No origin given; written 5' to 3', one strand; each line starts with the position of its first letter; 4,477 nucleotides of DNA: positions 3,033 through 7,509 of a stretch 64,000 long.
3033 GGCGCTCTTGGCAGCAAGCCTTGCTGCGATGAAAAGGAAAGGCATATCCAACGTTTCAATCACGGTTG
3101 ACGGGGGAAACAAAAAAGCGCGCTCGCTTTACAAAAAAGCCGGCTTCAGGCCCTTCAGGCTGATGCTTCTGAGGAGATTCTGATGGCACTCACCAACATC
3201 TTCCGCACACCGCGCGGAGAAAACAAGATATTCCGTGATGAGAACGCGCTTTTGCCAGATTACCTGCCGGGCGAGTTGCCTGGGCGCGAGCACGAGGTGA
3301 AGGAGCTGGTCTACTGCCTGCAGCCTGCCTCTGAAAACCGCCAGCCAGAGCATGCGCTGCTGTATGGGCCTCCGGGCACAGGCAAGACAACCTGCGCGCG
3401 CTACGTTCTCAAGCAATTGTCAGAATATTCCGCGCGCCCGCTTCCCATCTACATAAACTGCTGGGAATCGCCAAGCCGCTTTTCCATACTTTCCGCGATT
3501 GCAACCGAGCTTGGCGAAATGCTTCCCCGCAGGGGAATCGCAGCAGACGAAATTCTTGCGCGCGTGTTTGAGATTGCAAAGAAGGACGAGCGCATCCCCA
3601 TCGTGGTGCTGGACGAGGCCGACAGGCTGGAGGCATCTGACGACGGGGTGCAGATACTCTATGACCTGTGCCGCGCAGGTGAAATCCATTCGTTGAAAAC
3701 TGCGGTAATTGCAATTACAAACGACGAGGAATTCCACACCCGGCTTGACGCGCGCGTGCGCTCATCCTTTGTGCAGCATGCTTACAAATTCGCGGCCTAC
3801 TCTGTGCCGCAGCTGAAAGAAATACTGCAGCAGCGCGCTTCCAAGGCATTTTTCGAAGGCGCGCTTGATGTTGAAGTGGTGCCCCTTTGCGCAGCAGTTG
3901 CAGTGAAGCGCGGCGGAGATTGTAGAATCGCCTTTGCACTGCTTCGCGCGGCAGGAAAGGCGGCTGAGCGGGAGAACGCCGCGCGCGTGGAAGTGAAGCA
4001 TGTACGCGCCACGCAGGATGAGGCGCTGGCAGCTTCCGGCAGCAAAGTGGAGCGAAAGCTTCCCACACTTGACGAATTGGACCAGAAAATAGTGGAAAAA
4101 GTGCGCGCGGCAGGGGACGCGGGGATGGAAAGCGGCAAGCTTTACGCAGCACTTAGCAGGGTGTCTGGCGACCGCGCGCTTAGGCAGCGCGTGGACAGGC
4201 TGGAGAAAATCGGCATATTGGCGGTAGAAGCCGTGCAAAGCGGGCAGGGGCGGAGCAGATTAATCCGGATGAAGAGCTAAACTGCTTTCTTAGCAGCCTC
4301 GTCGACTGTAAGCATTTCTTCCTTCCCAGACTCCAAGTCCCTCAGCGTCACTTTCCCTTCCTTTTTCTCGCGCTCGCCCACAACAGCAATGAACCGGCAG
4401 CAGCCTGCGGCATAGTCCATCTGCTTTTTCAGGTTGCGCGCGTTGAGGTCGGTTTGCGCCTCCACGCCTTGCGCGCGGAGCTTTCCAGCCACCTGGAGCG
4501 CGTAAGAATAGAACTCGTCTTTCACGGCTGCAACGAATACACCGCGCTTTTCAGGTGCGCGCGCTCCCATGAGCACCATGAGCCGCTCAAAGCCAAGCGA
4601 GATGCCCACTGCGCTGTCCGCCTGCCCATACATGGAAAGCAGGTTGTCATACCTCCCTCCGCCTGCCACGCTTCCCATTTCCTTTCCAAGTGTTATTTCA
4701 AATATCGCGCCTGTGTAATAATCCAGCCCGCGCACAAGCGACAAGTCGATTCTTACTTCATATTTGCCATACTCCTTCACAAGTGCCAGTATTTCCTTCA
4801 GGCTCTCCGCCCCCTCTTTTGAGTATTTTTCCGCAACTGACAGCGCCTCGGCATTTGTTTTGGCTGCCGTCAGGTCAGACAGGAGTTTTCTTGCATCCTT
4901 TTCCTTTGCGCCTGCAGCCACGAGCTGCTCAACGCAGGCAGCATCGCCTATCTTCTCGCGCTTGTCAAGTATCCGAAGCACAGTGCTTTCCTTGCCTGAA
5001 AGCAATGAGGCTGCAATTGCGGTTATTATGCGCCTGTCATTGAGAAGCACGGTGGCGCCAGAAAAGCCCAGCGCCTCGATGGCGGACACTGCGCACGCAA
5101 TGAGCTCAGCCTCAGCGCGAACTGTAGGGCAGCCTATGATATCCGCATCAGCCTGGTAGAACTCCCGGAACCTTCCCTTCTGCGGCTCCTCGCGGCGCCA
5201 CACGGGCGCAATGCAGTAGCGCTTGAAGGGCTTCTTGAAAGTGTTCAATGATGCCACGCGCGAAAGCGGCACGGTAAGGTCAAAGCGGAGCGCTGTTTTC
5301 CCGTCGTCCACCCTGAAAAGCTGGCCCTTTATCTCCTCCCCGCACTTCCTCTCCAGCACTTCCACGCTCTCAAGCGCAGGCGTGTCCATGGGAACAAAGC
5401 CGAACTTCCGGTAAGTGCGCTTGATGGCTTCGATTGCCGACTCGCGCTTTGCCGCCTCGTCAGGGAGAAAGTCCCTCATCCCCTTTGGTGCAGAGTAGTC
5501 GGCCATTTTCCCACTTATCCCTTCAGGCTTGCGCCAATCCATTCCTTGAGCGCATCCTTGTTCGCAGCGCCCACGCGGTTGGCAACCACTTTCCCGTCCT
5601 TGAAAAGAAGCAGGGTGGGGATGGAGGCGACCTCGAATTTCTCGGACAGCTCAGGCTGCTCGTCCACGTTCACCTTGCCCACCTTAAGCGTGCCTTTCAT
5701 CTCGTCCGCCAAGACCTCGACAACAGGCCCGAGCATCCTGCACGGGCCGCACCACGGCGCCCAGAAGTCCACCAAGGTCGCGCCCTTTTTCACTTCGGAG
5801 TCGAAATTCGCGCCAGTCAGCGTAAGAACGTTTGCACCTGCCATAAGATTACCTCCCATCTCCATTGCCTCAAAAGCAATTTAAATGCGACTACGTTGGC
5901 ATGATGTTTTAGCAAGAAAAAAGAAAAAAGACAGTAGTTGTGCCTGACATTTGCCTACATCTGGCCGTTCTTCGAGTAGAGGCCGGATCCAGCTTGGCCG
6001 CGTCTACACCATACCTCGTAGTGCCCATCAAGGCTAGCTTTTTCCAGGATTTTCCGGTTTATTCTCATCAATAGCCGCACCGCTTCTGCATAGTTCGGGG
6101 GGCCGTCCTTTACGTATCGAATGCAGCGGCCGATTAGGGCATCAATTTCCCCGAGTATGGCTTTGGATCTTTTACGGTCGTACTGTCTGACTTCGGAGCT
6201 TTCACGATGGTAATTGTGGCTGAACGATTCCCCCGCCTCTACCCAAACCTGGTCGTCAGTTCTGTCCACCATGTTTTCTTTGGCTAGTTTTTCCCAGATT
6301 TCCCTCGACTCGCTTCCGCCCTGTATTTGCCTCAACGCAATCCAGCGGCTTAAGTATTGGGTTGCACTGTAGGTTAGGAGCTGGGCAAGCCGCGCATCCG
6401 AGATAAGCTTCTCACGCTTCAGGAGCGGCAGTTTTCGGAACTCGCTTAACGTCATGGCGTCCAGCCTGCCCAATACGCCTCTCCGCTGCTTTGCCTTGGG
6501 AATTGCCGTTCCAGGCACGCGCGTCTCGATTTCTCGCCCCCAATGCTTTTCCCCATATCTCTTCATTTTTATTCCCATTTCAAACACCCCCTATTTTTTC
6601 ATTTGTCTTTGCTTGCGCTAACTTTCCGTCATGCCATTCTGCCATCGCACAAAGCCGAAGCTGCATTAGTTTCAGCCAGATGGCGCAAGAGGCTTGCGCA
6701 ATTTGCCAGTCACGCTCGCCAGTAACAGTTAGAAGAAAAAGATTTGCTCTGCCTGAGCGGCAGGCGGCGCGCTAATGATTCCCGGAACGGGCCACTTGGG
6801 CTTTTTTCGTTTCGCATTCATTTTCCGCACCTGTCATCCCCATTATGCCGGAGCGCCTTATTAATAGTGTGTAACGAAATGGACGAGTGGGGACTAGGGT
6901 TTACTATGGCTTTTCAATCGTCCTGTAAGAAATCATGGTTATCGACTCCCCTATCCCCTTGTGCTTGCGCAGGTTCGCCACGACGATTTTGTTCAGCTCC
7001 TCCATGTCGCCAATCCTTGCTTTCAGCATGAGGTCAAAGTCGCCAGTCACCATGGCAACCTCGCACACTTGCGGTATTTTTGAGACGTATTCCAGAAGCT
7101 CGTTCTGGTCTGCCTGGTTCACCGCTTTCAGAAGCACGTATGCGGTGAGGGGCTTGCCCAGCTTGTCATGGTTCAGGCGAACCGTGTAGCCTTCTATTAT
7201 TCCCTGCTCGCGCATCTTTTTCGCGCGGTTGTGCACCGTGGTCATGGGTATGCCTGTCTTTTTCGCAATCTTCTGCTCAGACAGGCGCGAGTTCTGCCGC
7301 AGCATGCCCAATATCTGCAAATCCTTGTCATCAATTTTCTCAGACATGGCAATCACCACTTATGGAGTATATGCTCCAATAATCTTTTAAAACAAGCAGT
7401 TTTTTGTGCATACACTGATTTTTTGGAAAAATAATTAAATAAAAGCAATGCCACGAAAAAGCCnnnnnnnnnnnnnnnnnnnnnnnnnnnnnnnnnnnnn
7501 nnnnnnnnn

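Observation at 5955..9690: Divergent Lrp / radical-SAM pair symmetrically flanked by two paralogues sharing only a 46-aa N-terminal module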

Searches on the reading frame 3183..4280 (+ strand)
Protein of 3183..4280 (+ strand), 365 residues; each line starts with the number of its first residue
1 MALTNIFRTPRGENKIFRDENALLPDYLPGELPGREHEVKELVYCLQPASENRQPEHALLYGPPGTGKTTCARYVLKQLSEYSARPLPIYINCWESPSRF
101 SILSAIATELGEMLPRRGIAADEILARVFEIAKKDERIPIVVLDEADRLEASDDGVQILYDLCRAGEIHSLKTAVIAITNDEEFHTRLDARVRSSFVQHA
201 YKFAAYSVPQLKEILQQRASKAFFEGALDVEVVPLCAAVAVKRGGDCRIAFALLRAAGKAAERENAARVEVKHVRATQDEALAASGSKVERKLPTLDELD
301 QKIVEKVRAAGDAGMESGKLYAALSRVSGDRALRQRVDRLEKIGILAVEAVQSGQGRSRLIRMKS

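Call 3: search_protein_families(library=pfam, proteins=[window:3183-4280:+], max_evalue=0.1)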
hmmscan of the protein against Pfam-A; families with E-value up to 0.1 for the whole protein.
window:3183-4280:+ (365 aa): 33 families (the best 25 are shown)
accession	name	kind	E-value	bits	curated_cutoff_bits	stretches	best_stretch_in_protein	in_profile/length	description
PF22703.2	Cdc6_lid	-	1.8e-19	69.8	27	1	213-278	2-67/68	Cdc6 AAA+ ATPase-type lid domain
PF13191.12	AAA_16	-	4.9e-16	60.1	32.6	1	31-168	1-161/167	AAA ATPase domain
PF13401.12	AAA_22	-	6.6e-15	56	27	1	54-170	4-114/130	AAA domain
PF00004.35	AAA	-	2e-12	48.1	21.2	1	59-196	2-123/131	ATPase family associated with various cellular activities (AAA)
PF01637.24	ATPase_2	-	1.6e-07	31.8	33.2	1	35-186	4-162/225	ATPase domain predominantly from Archaea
PF24883.2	NPHP3_N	-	0.00011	22.8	24.8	1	55-125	22-91/164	Nephrocystin 3, N-terminal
PF05496.18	RuvB_N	-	0.00021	21.6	27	1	36-79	13-57/159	Holliday junction DNA helicase RuvB P-loop domain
PF13086.12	AAA_11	-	0.00022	21.5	27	1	54-88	16-45/257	AAA domain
PF13479.12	AAA_24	-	0.00022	21.5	27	1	58-150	5-77/195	AAA domain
PF12846.13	AAA_10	-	0.00026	20.6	27.5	1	126-181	230-282/362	AAA-like domain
PF07728.20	AAA_5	-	0.0012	19.3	22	1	58-148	2-77/139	AAA domain (dynein-related subfamily)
PF13173.12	AAA_14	-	0.0022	18.4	27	1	58-164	5-89/129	AAA domain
PF20720.3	nSTAND3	-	0.0025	18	27.2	1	56-89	18-51/155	Novel STAND NTPase 3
PF12775.13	AAA_7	-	0.0027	17.7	25.8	1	55-92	33-70/181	P-loop containing dynein motor region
PF09848.15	SLFN-g3_helicase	-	0.0028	17.4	24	1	59-153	5-95/354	Schlafen group 3, DNA/RNA helicase domain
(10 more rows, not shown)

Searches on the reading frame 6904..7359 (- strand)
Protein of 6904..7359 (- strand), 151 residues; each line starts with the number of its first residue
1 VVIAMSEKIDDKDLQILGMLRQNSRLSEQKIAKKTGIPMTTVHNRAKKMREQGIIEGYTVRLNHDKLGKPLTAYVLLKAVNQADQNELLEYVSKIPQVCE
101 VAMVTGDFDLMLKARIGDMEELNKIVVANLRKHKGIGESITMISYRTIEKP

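Call 3: search_protein_families(library=pfam, proteins=[window:6904-7359:-], max_evalue=0.1)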
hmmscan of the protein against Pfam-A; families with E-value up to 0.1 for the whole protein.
window:6904-7359:- (151 aa): 25 families
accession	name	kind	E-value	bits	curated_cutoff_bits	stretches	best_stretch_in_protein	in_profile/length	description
PF01037.27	AsnC_trans_reg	-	9.2e-14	51.5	25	1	84-147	10-73/73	Lrp/AsnC ligand binding domain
PF13412.12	HTH_24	-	1.9e-11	43.8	21.9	1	10-56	2-48/48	Winged helix-turn-helix DNA-binding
PF13404.12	HTH_AsnC-type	-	5e-10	39.5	27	1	9-50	1-42/42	AsnC-type helix-turn-helix domain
PF08279.18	HTH_11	-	0.00013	22.2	25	1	14-55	3-46/55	HTH domain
PF09339.16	HTH_IclR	-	0.00014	22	22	1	14-56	6-49/52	IclR helix-turn-helix domain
PF12840.13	HTH_20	-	0.00017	21.9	27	1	14-56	7-49/51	Helix-turn-helix domain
PF12802.13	MarR_2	-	0.0015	19.1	27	1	11-56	5-51/61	MarR family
PF25212.1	HVO_A0114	-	0.0023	18.1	27.6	1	5-56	16-67/84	HVO_A0114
PF13545.12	HTH_Crp_2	-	0.0038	17.6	27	1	24-58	21-57/70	Crp-like helix-turn-helix domain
PF13384.12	HTH_23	-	0.0045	17.2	24.6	1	14-53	8-45/50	Homeodomain-like domain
PF05732.17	RepL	-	0.013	15.4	20.3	1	27-59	77-109/164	Firmicute plasmid replication protein (RepL)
PF01047.28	MarR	-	0.02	15.2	24.6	1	14-56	6-48/59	MarR family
PF01978.25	TrmB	-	0.021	15.1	25.6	1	19-56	16-53/68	Sugar-specific transcriptional regulator TrmB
PF24409.1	wHTH-PRTase_assc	-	0.024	15.1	27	1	14-57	1-43/83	wHTH-PRTase associated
PF22451.2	NirdL-like_HTH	-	0.024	14.7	27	1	30-55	21-46/47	Siroheme decarboxylase NirDL-like HTH domain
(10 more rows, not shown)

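Call 4: search_protein_families(library=ncbifam, proteins=[window:6904-7359:-], max_evalue=0.1)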
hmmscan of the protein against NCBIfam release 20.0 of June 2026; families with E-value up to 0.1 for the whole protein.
window:6904-7359:- (151 aa): 25 families
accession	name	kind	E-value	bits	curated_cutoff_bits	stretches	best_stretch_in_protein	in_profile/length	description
NF040947.1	trans_reg_LysM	equivalog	6.5e-22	77.8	180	1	9-147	1-135/136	HTH-type transcriptional regulator LysM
NF008370.0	PRK11169.1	equivalog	1.5e-20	73.5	233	1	6-144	9-149/164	leucine-responsive transcriptional regulator Lrp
NF008384.0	PRK11179.1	equivalog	2.6e-19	69.5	227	1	6-145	4-143/153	transcriptional regulator AsnC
NF041396.1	TranRegLrp_Halo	equivalog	5e-17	62.1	190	1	11-145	5-137/149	HTH-type transcriptional regulator Lrp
NF040820.1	trans_reg_LrpA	equivalog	5.7e-16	58.7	250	1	9-138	2-130/141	HTH-type transcriptional regulator LrpA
NF053758.1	ChrTpTrnRegChrS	equivalog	1.7e-15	57.1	250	1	6-137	9-139/158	chromate efflux transcriptional regulator ChrS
NF041395.1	TranRegLrpA1_Halo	equivalog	4.7e-09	36.4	250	1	14-138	8-131/142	HTH-type transcriptional regulator LrpA1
NF040939.2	trans_reg_lrs14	equivalog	4.2e-05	23.5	90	1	3-77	13-86/103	Lrs14 family HTH-type transcriptional regulator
TIGR01884.1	cas_HTH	subfamily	0.00012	21.6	60.2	1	4-58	135-189/202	CRISPR-associated CARF protein Csa3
NF040707.3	Siroheme_Dcarb_AhbB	equivalog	0.00015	21.5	125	1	29-98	17-85/146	siroheme decarboxylase subunit beta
TIGR04176.1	MarR_EPS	equivalog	0.0029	17.7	88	1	10-67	3-60/105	MarR family EPS-associated transcriptional regulator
NF053606.1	Sta1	subfamily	0.0042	17.2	80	1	9-76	18-83/100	Sta1 family transcriptional regulator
NF009172.0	PRK12519.1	subfamily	0.005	16.4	222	1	7-48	140-180/194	RNA polymerase sigma factor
NF038385.1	IS66_access_TnpA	equivalog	0.0064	16.1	150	1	20-69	11-60/190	IS66-like element accessory protein TnpA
NF008850.0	PRK11886.1-5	equivalog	0.0073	15.5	489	1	12-73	7-67/320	bifunctional biotin--[acetyl-CoA-carboxylase] ligase/biotin operon repressor BirA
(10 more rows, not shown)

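Call 89: search_protein_families(library=padloc, proteins=[window:6904-7347:-], max_evalue=0.01)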
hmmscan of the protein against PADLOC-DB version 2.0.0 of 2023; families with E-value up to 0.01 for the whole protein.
window:6904-7347:- (147 aa): 12 families
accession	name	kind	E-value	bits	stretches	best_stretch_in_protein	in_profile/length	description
PDLC01848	CARF3--CARF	-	4.8e-07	27.6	1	3-55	133-183/197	-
PDLC01044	Csa3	-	9e-07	27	1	2-53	131-183/194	Type I-A associated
PDLC01858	CARF3--CARF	-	1.5e-05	23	1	4-52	141-188/204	-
PDLC01438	Csa3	-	2.7e-05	22.4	1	6-92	147-217/305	"CAS-I,CAS-II,CAS-III,CAS-IV,CAS-V,CAS-VI; associated_signaling"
PDLC01850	CARF3--CARF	-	2.9e-05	22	1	4-52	142-190/209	-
PDLC01434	CasR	-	3.7e-05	21.7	1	4-55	125-175/191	"CAS-I,CAS-II,CAS-III,CAS-IV,CAS-V,CAS-VI; associated_signaling"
PDLC01866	CARF3--CARF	-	0.00012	20.1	1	3-59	135-192/207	-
PDLC01879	CARF3--CARF_TM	-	0.00017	19.3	1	4-53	153-202/222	-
PDLC01268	CasR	-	0.00022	19.3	1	4-55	121-171/179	"CAS-I,CAS-II,CAS-III,CAS-IV,CAS-V,CAS-VI; associated_signaling"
PDLC01857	CARF3--CARF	-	0.0053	14.4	1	5-59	129-181/201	-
PDLC04133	mad1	-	0.0082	14.4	0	20-45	4-29/60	mads_1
PDLC01849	CARF3--CARF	-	0.0085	13.8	0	4-54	135-184/197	-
